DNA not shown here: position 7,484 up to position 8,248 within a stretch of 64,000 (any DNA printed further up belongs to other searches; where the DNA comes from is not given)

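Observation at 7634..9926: Orphan Z1-domain ATPase with an overlapping small partner gene, a candidate two-gene defence module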

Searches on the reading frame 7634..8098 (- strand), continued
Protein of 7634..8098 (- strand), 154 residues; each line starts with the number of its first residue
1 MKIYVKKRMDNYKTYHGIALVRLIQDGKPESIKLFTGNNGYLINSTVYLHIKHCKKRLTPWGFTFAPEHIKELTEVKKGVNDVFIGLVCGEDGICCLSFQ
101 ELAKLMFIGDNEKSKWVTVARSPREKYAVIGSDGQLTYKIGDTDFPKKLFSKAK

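Call 68: find_related_loci(query=A1, collection=metagenome_contigs, flank=5000)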
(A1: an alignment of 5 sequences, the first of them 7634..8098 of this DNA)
Query A1 (154 aa) in metagenome_contigs; peptide patterns used: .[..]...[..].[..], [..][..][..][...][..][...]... (x = any residue, [..] = any of these).
124 stretches matched a pattern; 2 encode a relative of the query (tblastn E <= 1e-3); 2 distinct loci.
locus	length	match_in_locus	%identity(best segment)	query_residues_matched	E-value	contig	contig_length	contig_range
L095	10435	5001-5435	29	6-150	3e-22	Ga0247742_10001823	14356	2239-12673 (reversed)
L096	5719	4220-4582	37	15-140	3e-17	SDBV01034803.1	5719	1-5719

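Call 77: list_cluster_members(proteins=[P0001, P0006])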
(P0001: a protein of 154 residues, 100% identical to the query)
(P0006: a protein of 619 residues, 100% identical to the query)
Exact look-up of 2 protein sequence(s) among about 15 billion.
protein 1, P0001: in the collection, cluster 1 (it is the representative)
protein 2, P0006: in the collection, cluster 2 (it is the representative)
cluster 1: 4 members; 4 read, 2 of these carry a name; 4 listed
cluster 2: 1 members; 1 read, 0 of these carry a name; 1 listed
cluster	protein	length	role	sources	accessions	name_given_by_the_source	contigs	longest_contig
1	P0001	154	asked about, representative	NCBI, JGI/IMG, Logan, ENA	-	-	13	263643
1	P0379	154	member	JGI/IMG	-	hypothetical protein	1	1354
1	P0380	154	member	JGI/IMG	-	hypothetical protein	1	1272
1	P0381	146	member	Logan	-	-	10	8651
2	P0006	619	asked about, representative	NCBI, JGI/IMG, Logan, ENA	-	-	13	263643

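Call 82: fold_search(model_id=the predicted structure, library=viral)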
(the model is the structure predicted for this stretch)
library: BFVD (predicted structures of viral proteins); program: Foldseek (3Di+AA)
matches with E <= 10: 357; with E <= 0.001: 0
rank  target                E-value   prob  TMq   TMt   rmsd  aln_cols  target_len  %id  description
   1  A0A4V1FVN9            1.2e-03  1.00  0.53  0.55  10.0       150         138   14  (no name in the UniProt tables at hand)
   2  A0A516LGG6            1.4e-02  0.97  0.48  0.52   9.0       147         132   13  (no name in the UniProt tables at hand)
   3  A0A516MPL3            2.0e-02  0.91  0.45  0.52   8.8       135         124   16  (no name in the UniProt tables at hand)
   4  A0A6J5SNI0            2.3e-02  0.87  0.35  0.47   5.0        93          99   20  Uncharacterized protein [uncultured Caudovirales phage]
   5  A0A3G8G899            2.6e-02  0.89  0.47  0.39   8.9       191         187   12  (no name in the UniProt tables at hand)
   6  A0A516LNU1            3.1e-02  0.97  0.44  0.46   3.7       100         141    8  (no name in the UniProt tables at hand)
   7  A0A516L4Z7            4.0e-02  0.90  0.52  0.49   9.9       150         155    8  (no name in the UniProt tables at hand)
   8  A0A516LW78            4.3e-02  0.85  0.47  0.50   9.0       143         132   11  (no name in the UniProt tables at hand)
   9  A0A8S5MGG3            4.3e-02  0.66  0.37  0.27   8.8       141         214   11  Holliday junction resolvase RecU [Siphoviridae sp. ctGFb30]
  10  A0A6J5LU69            4.8e-02  0.95  0.42  0.46   3.5        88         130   11  Uncharacterized protein [uncultured Caudovirales phage]
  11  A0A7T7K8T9            5.5e-02  0.90  0.43  0.47   4.5       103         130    9  (no name in the UniProt tables at hand)
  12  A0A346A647            5.5e-02  0.66  0.38  0.38   5.1       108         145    8  (no name in the UniProt tables at hand)
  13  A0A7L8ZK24            5.8e-02  0.77  0.44  0.42   7.4       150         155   14  (no name in the UniProt tables at hand)
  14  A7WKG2                5.8e-02  0.33  0.32  0.24  13.2       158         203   14  Nuclease [Betalipothrixvirus pozzuoliense]
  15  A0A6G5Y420            6.2e-02  0.96  0.51  0.52   3.9       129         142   12  (no name in the UniProt tables at hand)
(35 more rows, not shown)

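Call 96: search_solved_structures(query=A3, max_evalue=10, show_alignments=2)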
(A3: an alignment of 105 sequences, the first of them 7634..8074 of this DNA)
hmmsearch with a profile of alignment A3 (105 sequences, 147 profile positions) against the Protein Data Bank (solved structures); distinct sequences matched with E-value up to 10: 3.
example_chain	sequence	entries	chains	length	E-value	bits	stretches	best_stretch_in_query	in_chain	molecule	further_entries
6dfb_A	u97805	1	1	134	0.35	13.7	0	75-98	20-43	Transcriptional regulator Kaiso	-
6fd0_A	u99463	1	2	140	0.66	12.8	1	41-123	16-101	Protein KIBRA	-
6enz_A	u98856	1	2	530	1.5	11.6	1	74-137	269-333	Acidic amino acid decarboxylase GADL1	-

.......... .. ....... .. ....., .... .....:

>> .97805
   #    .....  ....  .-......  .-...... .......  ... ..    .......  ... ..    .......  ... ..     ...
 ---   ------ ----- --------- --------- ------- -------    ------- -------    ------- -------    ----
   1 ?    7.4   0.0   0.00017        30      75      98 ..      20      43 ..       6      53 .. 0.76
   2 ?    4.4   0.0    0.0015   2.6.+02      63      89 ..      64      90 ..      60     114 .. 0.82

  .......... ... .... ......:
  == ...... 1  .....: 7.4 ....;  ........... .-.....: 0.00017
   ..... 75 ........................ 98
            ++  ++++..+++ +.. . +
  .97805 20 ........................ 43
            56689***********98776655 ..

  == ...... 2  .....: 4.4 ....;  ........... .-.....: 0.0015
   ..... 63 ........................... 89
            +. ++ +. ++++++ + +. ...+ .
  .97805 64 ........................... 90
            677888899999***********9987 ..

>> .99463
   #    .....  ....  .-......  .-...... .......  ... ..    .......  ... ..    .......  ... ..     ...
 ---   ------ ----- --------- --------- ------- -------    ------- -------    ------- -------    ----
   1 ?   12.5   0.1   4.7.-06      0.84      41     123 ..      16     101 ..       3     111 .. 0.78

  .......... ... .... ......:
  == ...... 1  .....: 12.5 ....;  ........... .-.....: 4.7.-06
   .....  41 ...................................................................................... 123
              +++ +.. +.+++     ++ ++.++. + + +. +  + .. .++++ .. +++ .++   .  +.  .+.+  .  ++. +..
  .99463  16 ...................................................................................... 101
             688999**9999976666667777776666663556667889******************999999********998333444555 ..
